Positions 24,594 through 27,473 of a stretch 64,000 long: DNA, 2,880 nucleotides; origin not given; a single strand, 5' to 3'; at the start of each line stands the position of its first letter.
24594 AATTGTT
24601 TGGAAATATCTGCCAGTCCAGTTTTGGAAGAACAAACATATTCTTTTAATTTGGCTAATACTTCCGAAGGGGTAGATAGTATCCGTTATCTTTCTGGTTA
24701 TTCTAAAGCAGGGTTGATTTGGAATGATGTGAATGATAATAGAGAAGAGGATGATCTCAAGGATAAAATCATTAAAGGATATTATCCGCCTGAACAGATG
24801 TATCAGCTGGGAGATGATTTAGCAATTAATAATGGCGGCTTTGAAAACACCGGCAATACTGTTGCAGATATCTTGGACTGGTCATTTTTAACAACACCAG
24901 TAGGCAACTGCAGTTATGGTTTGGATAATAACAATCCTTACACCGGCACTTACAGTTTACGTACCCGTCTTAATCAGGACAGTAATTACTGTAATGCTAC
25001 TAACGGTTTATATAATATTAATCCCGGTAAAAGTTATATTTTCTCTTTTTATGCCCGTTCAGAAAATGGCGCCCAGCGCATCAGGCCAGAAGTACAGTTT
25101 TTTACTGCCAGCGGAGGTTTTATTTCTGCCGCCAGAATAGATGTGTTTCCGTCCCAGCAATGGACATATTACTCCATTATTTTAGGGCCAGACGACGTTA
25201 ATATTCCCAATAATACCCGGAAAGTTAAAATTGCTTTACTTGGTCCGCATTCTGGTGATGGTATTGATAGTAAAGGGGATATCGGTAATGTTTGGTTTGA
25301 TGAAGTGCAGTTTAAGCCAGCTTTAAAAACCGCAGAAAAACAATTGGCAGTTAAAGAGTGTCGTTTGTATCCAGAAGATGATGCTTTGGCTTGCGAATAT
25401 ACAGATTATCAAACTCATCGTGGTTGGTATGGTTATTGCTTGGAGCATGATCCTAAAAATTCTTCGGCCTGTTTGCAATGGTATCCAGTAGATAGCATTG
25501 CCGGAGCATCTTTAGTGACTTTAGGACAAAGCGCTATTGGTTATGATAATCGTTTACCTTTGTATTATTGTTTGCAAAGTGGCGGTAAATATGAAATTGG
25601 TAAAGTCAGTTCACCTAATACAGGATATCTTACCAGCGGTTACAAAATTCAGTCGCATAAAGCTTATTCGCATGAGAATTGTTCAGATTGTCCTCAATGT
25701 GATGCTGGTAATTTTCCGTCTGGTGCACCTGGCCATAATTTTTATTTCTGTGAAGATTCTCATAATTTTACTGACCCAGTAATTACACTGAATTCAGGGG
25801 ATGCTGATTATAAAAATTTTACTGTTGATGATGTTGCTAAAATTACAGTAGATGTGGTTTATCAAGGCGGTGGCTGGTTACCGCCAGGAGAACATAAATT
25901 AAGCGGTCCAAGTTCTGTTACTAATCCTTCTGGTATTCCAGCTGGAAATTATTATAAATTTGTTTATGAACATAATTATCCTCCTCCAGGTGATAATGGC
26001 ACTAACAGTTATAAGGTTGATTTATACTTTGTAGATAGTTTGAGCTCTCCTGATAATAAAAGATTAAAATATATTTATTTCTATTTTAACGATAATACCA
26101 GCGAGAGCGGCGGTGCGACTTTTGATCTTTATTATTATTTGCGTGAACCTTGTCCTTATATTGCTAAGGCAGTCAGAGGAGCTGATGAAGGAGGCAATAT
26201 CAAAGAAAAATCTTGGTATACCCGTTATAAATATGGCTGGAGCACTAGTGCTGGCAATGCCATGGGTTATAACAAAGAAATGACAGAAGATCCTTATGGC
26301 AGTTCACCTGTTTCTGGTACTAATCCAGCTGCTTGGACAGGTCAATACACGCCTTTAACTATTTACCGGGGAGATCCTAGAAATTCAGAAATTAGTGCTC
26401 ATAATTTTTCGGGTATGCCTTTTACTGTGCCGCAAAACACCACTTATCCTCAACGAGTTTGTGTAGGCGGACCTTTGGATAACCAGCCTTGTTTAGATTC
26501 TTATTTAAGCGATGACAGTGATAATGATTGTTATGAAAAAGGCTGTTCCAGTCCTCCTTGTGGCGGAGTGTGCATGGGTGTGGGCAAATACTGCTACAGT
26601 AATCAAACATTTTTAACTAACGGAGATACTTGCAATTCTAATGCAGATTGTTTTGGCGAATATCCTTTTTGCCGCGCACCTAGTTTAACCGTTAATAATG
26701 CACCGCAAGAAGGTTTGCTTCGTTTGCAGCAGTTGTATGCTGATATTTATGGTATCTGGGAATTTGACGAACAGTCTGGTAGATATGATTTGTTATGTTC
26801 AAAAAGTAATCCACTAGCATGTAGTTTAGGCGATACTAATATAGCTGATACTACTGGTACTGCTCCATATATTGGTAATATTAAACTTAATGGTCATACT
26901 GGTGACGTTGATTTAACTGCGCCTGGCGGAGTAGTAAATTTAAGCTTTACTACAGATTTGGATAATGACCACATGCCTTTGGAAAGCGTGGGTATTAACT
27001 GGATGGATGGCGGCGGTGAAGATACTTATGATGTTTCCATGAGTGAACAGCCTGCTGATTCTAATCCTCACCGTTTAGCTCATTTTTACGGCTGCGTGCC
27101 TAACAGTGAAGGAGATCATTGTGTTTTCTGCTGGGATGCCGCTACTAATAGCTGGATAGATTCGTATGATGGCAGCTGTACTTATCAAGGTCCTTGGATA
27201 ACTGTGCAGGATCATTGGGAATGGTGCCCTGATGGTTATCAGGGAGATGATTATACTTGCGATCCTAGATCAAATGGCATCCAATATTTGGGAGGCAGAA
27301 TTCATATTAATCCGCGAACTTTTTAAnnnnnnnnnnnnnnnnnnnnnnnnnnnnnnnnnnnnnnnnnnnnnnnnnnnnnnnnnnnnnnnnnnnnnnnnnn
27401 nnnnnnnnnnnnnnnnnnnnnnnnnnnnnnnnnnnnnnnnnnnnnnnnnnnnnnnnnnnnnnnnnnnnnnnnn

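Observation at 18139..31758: T4SS-like surface module: giant 2770-aa Cys-rich CBM-bearing protein translationally coupled to a VirB6-like membrane protein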

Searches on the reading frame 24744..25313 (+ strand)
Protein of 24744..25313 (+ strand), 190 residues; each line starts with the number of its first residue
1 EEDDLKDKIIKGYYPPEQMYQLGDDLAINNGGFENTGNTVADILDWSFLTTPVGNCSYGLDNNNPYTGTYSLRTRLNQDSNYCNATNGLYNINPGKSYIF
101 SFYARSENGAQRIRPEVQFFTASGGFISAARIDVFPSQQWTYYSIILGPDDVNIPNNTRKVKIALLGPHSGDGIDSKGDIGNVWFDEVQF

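Call 36: search_protein_families(library=pfam, proteins=[window:24744-25313:+], max_evalue=1)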
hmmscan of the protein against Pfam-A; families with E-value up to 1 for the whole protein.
window:24744-25313:+ (190 aa): 3 families
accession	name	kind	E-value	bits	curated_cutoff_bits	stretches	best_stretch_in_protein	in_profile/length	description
PF02018.23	CBM_4_9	-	2.1e-06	28.6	25.9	1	28-144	4-113/136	Carbohydrate binding domain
PF00041.27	fn3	-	0.0055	17.3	25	1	87-118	51-82/84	Fibronectin type III domain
PF05094.17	LEF-9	-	0.15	11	27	1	60-106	166-214/493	Late expression factor 9 (LEF-9)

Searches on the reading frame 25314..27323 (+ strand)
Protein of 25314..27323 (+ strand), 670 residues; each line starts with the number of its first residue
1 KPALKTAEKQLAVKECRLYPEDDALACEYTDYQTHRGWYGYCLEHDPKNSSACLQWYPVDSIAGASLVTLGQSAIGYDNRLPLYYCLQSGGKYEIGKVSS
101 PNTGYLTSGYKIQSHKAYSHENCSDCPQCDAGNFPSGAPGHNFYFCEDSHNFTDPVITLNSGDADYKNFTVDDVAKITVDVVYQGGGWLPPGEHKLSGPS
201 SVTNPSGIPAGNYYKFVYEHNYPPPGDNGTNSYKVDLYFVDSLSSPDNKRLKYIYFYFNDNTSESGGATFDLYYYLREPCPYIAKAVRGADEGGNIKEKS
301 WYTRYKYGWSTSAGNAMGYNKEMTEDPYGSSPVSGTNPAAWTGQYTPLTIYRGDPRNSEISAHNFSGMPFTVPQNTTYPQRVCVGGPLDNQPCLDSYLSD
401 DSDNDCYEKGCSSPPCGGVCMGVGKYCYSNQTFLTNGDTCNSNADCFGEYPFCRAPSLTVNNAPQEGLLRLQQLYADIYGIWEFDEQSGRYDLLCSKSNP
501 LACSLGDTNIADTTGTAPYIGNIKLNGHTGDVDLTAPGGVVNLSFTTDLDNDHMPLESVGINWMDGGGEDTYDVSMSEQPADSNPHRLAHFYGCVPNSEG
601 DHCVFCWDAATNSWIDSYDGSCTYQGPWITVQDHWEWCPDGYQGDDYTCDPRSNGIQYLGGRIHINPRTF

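Call 36: search_protein_families(library=pfam, proteins=[window:25314-27323:+], max_evalue=1)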
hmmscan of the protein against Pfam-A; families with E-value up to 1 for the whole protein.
window:25314-27323:+ (670 aa): 0 families
